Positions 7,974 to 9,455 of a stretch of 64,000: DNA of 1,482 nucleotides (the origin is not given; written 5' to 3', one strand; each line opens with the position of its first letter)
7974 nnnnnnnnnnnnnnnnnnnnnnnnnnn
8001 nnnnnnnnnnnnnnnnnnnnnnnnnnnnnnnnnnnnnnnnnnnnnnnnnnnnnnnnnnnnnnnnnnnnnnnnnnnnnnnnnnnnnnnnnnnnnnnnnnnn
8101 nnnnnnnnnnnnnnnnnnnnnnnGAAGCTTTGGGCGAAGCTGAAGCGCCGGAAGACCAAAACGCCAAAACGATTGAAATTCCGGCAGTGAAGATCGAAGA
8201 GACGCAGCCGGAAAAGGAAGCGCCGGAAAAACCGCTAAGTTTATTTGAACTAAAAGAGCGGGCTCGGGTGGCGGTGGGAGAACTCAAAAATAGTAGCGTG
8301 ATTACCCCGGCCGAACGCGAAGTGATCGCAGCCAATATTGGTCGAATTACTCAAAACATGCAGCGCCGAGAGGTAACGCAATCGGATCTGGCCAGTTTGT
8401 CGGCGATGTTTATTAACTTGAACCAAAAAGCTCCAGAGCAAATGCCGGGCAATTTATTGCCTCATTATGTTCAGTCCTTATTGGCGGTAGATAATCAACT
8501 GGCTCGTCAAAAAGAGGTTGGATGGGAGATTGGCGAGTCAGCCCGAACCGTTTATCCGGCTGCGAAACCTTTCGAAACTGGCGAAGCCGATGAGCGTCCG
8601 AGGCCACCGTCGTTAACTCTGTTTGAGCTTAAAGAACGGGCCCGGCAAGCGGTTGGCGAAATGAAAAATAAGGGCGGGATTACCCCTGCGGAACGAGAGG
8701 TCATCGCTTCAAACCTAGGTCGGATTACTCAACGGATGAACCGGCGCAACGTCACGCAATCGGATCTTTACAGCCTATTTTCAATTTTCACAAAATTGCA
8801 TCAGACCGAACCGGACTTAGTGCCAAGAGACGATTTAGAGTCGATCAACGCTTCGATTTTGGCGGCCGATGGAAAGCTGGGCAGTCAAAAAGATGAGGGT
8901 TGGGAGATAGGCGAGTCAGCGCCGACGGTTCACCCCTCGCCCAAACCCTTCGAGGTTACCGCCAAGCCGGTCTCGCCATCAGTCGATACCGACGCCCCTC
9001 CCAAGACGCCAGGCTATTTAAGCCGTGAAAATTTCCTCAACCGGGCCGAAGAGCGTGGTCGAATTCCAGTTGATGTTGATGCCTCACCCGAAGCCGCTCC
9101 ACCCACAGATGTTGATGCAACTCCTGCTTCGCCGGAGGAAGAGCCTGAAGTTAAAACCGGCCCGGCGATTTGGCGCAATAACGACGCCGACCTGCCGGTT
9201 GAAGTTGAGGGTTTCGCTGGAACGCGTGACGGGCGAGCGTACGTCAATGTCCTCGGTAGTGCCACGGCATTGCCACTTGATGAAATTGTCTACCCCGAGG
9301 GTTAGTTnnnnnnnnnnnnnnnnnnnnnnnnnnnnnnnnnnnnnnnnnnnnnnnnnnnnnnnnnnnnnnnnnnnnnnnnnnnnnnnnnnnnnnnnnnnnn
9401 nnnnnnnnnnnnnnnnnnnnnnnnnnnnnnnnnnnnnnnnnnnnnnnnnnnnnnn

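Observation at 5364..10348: Three-gene operon encoding a giant repeat-containing membrane protein and a co-translated partner of unknown function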

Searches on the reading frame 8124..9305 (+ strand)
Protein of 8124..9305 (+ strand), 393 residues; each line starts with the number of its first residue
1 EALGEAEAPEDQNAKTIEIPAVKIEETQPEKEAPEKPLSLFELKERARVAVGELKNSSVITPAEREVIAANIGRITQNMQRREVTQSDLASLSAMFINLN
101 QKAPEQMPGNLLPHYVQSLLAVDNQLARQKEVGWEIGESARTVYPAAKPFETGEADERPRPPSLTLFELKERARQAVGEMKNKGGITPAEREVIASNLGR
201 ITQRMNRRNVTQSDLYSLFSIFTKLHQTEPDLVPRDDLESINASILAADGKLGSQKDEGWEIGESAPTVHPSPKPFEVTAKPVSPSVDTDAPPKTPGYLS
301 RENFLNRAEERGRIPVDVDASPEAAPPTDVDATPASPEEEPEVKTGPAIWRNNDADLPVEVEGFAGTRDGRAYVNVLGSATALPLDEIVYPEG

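Call 88: search_solved_structures(query=window:8124-9305:+, max_evalue=1)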
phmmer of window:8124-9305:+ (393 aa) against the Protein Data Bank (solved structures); distinct sequences matched with E-value up to 1: 0.

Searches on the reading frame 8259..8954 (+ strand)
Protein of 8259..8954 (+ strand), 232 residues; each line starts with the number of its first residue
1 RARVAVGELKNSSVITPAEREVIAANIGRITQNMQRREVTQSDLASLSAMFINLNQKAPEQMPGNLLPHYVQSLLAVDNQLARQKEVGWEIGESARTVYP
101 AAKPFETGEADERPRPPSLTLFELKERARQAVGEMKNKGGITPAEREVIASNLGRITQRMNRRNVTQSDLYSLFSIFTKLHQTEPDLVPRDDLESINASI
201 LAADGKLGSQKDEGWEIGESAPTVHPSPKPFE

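Call 93: search_protein_families(library=pfam, proteins=[window:8259-8954:+], max_evalue=1)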
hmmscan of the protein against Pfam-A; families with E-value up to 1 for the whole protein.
window:8259-8954:+ (232 aa): 3 families
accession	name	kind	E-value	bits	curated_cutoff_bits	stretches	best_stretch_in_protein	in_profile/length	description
PF07637.16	PSD5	-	0.035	14.9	34.2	0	152-183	5-36/62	Protein of unknown function (DUF1595)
PF05192.23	MutS_III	-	0.17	12.6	34.1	0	117-189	44-117/194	MutS domain III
PF19531.4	DUF6058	-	0.2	12.3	25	0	18-63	61-106/126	Family of unknown function (DUF6058)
